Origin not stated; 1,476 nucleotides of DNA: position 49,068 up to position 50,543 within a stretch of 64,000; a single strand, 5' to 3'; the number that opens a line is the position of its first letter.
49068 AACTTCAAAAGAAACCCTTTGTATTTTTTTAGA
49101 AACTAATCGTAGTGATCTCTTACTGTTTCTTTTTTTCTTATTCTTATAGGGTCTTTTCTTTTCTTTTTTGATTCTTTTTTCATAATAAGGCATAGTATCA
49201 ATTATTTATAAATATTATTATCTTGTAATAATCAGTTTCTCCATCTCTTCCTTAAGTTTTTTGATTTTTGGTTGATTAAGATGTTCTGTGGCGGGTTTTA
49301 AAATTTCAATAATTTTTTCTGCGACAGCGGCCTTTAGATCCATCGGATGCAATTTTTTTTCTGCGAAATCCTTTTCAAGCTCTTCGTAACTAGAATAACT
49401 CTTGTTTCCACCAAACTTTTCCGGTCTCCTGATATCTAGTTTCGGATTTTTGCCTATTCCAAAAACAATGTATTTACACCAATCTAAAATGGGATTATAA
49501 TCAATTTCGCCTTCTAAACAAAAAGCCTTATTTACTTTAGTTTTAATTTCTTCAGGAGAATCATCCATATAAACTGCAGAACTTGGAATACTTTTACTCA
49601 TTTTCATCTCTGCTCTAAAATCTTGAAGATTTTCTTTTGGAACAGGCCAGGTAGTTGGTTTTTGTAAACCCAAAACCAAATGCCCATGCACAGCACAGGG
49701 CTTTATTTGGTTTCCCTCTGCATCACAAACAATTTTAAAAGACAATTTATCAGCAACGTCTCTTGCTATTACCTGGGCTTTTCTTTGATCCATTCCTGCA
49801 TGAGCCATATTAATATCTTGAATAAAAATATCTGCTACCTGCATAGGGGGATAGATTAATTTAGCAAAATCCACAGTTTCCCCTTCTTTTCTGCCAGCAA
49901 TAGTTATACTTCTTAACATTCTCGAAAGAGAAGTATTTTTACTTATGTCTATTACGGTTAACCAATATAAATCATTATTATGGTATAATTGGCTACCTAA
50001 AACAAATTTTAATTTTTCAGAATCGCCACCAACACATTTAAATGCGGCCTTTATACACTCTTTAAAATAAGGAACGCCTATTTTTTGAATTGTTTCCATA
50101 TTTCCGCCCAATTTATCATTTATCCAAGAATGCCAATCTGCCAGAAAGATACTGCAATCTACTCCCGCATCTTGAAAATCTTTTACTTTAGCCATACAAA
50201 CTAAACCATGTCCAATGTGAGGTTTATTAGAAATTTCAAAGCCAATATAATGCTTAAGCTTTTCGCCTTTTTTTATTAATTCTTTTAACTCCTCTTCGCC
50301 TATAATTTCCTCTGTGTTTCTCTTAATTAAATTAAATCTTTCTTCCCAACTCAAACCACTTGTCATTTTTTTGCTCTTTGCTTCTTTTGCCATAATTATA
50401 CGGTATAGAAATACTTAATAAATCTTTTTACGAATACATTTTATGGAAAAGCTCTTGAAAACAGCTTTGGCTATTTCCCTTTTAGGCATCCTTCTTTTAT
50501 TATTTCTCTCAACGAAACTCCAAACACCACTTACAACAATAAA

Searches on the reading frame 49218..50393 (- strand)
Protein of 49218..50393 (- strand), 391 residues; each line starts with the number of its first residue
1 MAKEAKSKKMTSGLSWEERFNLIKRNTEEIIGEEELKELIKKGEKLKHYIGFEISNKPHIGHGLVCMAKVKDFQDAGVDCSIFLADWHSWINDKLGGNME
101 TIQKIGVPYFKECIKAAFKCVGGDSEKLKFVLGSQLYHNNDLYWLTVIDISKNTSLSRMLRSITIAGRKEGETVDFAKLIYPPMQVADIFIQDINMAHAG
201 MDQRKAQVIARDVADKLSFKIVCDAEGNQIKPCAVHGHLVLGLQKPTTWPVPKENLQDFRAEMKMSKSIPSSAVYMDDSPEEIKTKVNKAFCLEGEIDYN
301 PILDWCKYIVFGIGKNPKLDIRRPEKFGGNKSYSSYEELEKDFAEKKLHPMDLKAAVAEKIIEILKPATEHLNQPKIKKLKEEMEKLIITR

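Call 66: search_protein_families(library=pfam, proteins=[window:49218-50393:-], max_evalue=0.00001)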
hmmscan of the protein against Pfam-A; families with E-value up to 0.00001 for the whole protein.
window:49218-50393:- (391 aa): 1 family
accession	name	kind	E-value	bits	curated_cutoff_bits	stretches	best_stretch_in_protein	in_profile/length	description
PF00579.31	tRNA-synt_1b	-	3.2e-42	145.3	21.1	1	42-366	2-292/292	tRNA synthetases class I (W and Y)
